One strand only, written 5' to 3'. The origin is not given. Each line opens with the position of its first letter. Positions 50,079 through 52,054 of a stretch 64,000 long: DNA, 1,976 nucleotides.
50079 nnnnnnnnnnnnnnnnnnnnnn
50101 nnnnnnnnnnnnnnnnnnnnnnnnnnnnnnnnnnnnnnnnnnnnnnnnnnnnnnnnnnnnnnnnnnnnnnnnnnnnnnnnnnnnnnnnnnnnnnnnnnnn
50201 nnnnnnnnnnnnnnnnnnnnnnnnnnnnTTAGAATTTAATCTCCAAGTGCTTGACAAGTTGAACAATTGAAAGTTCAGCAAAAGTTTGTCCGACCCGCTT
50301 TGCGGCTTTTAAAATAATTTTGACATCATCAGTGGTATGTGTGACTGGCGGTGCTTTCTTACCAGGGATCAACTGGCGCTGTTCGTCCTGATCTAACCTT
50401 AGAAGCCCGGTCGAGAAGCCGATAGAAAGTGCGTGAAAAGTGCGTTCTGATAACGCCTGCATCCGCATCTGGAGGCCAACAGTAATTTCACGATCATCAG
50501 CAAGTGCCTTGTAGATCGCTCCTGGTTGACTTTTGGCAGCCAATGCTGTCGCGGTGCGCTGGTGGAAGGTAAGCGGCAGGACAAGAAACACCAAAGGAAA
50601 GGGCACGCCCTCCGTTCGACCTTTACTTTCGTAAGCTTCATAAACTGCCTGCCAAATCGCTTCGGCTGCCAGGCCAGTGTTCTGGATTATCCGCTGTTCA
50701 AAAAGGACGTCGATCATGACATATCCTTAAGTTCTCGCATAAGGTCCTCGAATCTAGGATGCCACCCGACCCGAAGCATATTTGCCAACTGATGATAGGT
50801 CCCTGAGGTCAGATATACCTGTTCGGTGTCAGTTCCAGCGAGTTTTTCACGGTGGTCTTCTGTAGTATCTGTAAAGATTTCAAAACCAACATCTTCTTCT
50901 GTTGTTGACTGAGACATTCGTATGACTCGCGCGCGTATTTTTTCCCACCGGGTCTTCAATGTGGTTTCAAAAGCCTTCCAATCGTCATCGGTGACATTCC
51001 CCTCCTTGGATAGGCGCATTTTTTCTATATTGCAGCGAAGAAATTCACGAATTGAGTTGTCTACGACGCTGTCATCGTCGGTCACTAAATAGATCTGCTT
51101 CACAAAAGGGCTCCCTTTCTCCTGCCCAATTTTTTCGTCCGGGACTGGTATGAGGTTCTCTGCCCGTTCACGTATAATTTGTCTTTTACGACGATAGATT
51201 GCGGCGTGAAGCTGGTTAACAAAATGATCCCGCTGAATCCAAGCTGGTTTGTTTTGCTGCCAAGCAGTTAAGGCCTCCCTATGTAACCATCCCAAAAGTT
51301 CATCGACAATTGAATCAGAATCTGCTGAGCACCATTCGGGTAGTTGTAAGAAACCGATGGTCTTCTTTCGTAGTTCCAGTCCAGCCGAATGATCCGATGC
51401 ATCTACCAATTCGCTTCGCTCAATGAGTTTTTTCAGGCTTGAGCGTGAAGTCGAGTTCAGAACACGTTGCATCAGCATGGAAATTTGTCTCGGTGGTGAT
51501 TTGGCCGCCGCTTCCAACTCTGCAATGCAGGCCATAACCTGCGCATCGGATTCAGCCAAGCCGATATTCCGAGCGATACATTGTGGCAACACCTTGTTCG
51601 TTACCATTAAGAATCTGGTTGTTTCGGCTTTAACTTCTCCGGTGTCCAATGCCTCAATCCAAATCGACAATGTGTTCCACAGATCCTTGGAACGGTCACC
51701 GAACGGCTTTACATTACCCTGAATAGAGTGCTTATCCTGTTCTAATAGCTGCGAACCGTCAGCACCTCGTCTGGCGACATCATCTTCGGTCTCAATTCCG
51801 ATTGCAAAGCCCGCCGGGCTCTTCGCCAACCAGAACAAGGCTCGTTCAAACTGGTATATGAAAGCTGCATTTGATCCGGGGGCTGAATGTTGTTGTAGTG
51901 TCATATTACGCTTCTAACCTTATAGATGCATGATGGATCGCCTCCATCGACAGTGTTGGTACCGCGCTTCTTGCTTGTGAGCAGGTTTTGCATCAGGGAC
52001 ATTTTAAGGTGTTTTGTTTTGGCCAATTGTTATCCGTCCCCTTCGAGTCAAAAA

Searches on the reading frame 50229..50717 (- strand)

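Call 53: search_protein_families(library=pfam, proteins=[window:50229-50717:-], max_evalue=0.01)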
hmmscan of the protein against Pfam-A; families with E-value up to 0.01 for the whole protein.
window:50229-50717:- (162 aa): 1 family
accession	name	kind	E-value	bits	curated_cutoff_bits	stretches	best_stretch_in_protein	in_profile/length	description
PF20131.4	MC3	-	3e-26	92.3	23.2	1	7-162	7-159/159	ABC-three component (ABC-3C) system Middle Component 3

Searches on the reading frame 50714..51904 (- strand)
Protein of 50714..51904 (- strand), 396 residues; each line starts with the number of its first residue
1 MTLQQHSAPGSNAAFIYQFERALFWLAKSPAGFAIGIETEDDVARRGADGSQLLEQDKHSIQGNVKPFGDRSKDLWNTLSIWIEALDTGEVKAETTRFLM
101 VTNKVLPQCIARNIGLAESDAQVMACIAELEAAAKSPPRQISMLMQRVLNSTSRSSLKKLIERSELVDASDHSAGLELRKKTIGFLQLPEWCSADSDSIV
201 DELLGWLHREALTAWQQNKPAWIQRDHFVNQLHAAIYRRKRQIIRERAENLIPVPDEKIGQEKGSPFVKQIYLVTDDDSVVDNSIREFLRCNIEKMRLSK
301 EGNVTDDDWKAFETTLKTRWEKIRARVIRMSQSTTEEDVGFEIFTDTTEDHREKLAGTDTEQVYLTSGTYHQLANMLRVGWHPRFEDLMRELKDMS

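Call 53: search_protein_families(library=pfam, proteins=[window:50714-51904:-], max_evalue=0.01)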
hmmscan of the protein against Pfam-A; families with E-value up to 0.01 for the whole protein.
window:50714-51904:- (396 aa): 1 family
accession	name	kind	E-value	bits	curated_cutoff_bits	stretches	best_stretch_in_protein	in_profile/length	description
PF20283.3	CTD7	-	9.1e-18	65.1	27.6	1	267-388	1-125/126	C-terminal domain 7 of the ABC-three component (ABC-3C) systems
